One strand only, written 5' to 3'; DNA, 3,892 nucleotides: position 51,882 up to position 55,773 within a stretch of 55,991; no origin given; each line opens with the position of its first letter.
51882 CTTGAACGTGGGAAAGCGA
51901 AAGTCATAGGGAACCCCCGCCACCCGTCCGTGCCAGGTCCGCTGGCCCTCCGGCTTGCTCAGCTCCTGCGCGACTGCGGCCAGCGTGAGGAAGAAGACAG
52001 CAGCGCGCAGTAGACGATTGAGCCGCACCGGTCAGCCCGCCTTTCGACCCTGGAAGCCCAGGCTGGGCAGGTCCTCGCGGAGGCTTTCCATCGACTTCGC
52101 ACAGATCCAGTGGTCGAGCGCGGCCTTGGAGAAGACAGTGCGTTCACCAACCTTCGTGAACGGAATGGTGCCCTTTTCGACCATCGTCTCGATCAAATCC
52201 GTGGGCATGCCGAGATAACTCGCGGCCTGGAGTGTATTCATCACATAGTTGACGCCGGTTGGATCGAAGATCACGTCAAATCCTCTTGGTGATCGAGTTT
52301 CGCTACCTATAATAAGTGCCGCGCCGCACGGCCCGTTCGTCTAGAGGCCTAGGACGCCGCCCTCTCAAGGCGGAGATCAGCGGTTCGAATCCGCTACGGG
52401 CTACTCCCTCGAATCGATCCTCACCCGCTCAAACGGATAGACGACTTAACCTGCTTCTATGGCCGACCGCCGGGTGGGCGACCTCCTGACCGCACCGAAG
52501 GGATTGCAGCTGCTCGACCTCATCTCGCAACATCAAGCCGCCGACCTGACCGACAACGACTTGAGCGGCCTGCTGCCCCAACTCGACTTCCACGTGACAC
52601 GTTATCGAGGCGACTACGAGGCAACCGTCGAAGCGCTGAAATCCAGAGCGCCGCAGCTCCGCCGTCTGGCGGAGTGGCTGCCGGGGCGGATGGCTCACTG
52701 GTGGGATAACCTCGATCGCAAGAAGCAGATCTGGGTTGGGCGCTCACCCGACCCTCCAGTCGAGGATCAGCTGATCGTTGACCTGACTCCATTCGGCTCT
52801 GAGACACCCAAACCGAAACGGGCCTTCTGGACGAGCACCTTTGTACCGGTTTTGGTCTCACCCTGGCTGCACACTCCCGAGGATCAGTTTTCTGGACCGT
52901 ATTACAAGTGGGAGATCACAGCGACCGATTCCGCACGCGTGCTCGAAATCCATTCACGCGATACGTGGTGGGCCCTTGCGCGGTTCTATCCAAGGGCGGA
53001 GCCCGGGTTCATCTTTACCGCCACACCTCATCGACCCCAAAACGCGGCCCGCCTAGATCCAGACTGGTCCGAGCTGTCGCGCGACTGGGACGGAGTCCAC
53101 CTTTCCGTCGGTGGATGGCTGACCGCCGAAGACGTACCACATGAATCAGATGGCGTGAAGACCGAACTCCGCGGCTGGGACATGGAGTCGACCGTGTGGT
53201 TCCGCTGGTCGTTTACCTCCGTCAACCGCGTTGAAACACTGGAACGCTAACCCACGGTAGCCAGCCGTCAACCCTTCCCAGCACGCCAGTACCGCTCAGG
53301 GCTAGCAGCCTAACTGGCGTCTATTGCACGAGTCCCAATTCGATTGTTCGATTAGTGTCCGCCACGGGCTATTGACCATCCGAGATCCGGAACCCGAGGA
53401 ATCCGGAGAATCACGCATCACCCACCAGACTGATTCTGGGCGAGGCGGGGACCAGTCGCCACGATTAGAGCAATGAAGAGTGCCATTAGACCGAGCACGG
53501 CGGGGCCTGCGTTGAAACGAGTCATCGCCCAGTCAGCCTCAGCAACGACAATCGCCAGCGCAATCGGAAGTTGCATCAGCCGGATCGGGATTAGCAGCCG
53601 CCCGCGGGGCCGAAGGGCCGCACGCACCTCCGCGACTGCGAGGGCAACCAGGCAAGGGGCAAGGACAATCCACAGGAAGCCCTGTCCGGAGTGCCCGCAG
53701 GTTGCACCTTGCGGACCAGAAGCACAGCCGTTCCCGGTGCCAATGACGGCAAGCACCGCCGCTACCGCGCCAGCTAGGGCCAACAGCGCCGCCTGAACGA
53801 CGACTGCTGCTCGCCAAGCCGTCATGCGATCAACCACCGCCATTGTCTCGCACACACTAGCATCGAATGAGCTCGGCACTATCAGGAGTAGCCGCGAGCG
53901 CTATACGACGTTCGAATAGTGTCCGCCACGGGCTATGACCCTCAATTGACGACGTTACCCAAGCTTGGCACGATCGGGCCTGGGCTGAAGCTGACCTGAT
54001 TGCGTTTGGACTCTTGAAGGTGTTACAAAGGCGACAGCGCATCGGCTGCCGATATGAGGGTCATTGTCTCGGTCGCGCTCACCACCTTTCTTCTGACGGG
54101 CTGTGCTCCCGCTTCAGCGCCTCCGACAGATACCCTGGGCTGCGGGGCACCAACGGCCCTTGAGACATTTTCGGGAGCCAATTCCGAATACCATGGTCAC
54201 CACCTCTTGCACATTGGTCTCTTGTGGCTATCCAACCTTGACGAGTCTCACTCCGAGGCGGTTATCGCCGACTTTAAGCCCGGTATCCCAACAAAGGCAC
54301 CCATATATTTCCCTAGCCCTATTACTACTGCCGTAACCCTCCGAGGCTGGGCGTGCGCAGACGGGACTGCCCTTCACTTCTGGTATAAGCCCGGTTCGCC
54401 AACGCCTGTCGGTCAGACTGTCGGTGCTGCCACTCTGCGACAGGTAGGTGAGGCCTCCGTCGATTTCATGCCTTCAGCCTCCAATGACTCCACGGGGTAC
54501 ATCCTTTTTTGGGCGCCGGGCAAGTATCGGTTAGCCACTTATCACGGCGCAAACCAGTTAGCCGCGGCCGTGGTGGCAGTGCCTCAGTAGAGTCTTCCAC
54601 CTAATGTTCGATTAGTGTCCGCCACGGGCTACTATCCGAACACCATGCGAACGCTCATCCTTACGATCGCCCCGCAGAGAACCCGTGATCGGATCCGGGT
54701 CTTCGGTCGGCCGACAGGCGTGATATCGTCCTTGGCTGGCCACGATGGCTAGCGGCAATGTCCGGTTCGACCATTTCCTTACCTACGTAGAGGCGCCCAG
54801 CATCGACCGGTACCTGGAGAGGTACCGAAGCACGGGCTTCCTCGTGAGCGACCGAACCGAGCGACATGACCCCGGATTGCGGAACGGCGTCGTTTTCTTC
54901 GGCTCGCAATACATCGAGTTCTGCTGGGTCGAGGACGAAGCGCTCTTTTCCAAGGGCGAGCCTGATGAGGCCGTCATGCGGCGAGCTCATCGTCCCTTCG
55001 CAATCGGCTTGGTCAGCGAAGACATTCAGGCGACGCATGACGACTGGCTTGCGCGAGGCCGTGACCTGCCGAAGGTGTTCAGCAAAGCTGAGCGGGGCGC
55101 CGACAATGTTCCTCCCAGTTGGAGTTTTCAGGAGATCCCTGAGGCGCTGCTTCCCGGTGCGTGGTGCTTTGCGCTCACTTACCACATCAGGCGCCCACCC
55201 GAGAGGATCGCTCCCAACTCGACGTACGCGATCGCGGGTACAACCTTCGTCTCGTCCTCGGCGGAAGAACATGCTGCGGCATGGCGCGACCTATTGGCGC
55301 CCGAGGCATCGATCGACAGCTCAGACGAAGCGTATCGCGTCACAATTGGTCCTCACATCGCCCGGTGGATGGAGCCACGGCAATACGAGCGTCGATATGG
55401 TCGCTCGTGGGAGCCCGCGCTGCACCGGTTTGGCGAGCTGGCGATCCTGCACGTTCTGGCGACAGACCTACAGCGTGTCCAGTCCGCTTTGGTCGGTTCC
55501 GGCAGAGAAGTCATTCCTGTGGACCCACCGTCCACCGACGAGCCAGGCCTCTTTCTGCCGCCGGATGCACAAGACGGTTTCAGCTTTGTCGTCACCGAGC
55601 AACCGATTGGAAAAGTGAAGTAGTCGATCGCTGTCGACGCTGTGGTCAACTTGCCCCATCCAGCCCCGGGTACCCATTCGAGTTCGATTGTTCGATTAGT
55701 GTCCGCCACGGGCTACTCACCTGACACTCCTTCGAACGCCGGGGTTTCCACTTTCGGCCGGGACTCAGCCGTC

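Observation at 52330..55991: Cassette-like array: one tRNA-Glu-3'-end-like 26-nt repeat in every intergenic gap downstream of tRNA-Glu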

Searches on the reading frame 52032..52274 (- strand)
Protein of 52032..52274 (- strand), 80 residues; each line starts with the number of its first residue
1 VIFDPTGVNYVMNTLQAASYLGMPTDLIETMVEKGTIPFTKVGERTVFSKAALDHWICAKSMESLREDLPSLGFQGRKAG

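Call 47: find_homologous_proteins(query=window:52032-52274:-, max_evalue=1e-15)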
Query window:52032-52274:- (80 aa): 99 proteins with E <= 1e-15 among 99 candidates.
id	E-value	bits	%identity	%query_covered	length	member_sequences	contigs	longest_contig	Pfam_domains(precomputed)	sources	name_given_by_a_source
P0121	2.8e-42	159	94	100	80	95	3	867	PF12728.14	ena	-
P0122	2.8e-41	156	91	100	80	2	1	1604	PF12728.14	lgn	-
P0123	7.9e-40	152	89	100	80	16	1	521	PF12728.14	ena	-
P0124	1.2e-39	151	90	99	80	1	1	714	PF12728.14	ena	-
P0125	2.7e-39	150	89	99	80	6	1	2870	PF12728.14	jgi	jgi:excisionase family DNA binding protein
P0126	6.1e-39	149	87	99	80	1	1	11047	PF12728.14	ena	-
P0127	6.2e-39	149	89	99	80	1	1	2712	PF12728.14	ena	-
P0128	7.0e-39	149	87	99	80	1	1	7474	PF12728.14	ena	-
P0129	9.6e-39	148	87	99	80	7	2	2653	PF12728.14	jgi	jgi:excisionase family DNA binding protein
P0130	1.4e-38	148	86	99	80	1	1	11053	PF12728.14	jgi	-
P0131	1.4e-38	148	87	99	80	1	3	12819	PF12728.14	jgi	-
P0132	2.2e-38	147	86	99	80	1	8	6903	PF12728.14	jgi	jgi:excisionase family DNA binding protein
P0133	2.6e-38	147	86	99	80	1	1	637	PF12728.14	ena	-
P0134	3.1e-38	147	86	99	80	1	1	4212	PF12728.14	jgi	-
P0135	6.0e-38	146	85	99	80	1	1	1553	PF12728.14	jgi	jgi:excisionase family DNA binding protein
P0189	2.5e-31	125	74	100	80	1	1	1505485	PF12728.14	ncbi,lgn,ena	-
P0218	2.4e-18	83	60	100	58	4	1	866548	-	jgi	jgi:hypothetical protein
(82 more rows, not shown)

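Call 48: find_encoding_contigs(protein=P0189, flank=10000, max_places=2)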
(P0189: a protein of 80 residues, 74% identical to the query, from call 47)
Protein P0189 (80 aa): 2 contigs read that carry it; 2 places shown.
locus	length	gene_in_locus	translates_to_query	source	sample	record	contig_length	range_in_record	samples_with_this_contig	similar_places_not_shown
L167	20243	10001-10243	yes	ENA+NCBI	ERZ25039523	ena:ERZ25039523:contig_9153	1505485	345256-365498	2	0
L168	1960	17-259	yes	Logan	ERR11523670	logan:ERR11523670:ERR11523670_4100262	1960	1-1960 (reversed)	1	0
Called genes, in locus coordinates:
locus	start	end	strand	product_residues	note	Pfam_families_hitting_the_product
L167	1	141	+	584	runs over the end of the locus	PF21850:DUF6909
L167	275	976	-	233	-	-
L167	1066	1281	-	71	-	-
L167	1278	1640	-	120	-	PF00072:Response_reg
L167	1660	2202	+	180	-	PF12146:Hydrolase_4 (faint), PF20408:Abhydrolase_11, PF00561:Abhydrolase_1 (faint), PF12697:Abhydrolase_6 (weak)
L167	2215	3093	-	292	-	PF01464:SLT, PF13406:SLT_2 (faint)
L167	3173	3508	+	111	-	-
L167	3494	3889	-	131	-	PF00903:Glyoxalase, PF18029:Glyoxalase_6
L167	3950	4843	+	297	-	PF03372:Exo_endo_phos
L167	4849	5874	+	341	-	-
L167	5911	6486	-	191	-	-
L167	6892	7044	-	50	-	-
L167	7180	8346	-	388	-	-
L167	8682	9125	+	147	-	PF05724:TPMT, PF08241:Methyltransf_11, PF08242:Methyltransf_12, PF13649:Methyltransf_25, PF13847:Methyltransf_31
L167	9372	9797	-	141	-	-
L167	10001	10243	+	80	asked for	PF12728:HTH_17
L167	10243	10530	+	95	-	PF19124:DUF5808 (weak)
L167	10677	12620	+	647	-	PF00072:Response_reg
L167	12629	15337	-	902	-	PF01074:Glyco_hydro_38N, PF07748:Glyco_hydro_38C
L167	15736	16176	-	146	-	PF11258:DUF3048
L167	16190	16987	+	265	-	-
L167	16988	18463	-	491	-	PF13205:Big_5 (faint), PF11258:DUF3048, PF17479:DUF3048_C (weak)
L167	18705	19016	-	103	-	-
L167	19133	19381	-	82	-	PF13411:MerR_1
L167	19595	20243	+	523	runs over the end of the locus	PF00982:Glyco_transf_20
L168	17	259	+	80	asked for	PF12728:HTH_17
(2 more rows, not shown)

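Call 49: find_encoding_contigs(protein=P0218, flank=10000, max_places=2)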
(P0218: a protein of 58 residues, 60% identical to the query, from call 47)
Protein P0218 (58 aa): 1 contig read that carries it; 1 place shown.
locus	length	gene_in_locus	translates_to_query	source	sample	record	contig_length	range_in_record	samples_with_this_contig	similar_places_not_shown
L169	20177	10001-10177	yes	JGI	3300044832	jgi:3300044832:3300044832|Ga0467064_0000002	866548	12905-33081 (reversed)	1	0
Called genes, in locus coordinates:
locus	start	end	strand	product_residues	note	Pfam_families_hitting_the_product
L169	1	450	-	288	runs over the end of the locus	PF01464:SLT, PF13406:SLT_2 (faint)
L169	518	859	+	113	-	-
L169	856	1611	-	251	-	PF04203:Sortase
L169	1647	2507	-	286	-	PF11999:Ice_binding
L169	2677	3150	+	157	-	PF00583:Acetyltransf_1, PF13673:Acetyltransf_10 (weak), PF13508:Acetyltransf_7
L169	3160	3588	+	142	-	PF00903:Glyoxalase, PF18029:Glyoxalase_6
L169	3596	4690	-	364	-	PF07730:HisKA_3, PF02518:HATPase_c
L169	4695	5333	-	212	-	PF14417:MEDS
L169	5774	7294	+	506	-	PF23186:DUF7059 (weak), PF05175:MTS, PF06325:PrmA, PF08241:Methyltransf_11 (weak), PF08242:Methyltransf_12 (faint), PF13649:Methyltransf_25 (weak), PF13847:Methyltransf_31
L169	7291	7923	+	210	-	-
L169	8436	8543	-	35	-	-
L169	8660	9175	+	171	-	PF14499:DUF4437 (weak), PF00190:Cupin_1, PF07883:Cupin_2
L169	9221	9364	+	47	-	-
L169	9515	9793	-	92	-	-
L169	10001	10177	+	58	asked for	-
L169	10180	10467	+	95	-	PF19124:DUF5808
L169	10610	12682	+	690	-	PF00072:Response_reg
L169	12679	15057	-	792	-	PF01074:Glyco_hydro_38N, PF07748:Glyco_hydro_38C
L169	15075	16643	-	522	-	PF13205:Big_5 (weak), PF11258:DUF3048, PF17479:DUF3048_C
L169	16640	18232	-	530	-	PF13205:Big_5 (faint), PF11258:DUF3048, PF17479:DUF3048_C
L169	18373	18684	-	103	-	-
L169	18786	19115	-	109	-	PF13411:MerR_1, PF00376:MerR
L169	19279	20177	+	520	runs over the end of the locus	PF00982:Glyco_transf_20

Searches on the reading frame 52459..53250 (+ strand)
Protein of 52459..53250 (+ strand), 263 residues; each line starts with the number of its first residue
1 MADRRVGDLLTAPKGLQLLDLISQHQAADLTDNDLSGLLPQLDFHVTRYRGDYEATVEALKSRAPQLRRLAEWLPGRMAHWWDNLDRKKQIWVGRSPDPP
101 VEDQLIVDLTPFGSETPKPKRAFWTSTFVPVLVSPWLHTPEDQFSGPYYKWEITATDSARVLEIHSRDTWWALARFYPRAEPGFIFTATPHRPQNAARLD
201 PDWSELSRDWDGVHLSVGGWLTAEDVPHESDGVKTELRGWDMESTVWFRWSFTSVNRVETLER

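Call 18: search_protein_families(library=pfam, proteins=[window:52459-53250:+], max_evalue=0.01)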
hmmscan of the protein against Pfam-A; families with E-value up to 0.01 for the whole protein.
window:52459-53250:+ (263 aa): 0 families

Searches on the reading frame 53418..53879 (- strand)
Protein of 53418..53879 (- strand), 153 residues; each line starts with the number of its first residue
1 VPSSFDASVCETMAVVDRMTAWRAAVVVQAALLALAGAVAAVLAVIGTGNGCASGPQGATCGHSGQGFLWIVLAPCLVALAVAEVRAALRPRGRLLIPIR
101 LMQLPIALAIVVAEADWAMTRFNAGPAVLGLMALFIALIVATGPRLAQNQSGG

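Call 77: search_protein_families(library=pfam, proteins=[window:53418-53879:-], max_evalue=0.001)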
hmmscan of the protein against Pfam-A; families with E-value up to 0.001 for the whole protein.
window:53418-53879:- (153 aa): 0 families
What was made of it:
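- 53372..53935 (+): Cassette 2. It holds a small hydrophobic, multi-TM-like ORF on the minus strand (53418-53879; called as 135-141 aa in public contigs) and ends in site S2 (53910-53935, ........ variant). No Pfam hit (call 77).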

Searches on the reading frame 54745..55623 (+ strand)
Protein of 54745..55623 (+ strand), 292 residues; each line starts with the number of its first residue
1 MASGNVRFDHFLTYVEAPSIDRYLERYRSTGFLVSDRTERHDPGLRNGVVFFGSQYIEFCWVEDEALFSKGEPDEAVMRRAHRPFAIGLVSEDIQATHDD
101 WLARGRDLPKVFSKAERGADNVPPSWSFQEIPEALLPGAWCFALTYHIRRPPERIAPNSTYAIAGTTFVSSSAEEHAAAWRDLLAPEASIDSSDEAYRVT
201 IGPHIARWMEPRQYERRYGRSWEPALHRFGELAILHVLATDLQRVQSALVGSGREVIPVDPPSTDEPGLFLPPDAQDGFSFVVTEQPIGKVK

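Call 7: find_encoding_contigs(protein=window:54745-55623:+, flank=10000, max_places=10)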
Protein window:54745-55623:+ (292 aa): 14 contigs read that carry it; 10 places shown.
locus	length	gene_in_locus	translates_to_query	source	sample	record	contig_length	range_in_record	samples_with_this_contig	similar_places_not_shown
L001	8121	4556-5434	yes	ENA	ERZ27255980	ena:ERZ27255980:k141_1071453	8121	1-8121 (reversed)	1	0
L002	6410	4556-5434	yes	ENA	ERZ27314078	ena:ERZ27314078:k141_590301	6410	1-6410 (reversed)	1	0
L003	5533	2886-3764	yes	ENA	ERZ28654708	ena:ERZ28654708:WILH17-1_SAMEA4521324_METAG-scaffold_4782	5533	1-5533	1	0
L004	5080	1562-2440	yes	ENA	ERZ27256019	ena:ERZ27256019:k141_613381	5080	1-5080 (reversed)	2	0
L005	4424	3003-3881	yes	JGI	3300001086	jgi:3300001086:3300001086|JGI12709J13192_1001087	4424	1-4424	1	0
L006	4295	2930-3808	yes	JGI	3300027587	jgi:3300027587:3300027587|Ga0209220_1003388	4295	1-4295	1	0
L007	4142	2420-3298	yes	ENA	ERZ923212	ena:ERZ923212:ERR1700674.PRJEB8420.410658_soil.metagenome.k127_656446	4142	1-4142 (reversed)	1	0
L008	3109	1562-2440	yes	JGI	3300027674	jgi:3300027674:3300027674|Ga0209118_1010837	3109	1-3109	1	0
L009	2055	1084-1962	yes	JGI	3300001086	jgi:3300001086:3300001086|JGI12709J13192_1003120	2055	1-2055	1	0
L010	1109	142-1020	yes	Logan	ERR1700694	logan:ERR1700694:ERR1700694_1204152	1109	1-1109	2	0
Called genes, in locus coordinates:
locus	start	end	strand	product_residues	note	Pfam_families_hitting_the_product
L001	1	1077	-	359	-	?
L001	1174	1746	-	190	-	PF12840:HTH_20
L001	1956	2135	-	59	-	-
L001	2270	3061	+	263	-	-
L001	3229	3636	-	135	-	-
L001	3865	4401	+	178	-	-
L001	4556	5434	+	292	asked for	PF13468:Glyoxalase_3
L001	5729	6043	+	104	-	-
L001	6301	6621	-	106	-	-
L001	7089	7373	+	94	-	-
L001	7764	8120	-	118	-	?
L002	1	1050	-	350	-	?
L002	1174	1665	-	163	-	-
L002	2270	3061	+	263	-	-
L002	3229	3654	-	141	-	-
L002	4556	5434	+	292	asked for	PF13468:Glyoxalase_3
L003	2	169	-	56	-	?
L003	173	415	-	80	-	PF12728:HTH_17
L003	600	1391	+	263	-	-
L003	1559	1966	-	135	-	-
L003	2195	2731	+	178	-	-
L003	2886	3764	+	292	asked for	PF13468:Glyoxalase_3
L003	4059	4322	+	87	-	-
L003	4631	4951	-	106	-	-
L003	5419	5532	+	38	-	?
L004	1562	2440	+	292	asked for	PF13468:Glyoxalase_3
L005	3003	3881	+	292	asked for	PF13468:Glyoxalase_3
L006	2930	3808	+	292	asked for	PF13468:Glyoxalase_3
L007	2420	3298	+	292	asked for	PF13468:Glyoxalase_3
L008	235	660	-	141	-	-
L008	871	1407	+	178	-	-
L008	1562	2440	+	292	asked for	PF13468:Glyoxalase_3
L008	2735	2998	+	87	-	-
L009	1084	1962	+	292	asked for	PF13468:Glyoxalase_3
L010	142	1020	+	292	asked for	PF13468:Glyoxalase_3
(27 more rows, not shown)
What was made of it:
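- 54632..55715 (+): Cassette 4. It holds a 292-aa Glyoxalase_3-family protein (54745-55623, +) and ends in site S4 (55690-55715). Pfam PF13468 is precomputed for the identical protein (call 7).
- On Integron: Public gene calls for the window's own array give 5 with and 3 against (call 7).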

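Call 77: search_protein_families(library=pfam, proteins=[L001:5729-6043:+], max_evalue=0.001)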
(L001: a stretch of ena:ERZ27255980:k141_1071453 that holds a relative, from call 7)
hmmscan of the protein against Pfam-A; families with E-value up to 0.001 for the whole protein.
L001:5729-6043:+ (104 aa): 0 families
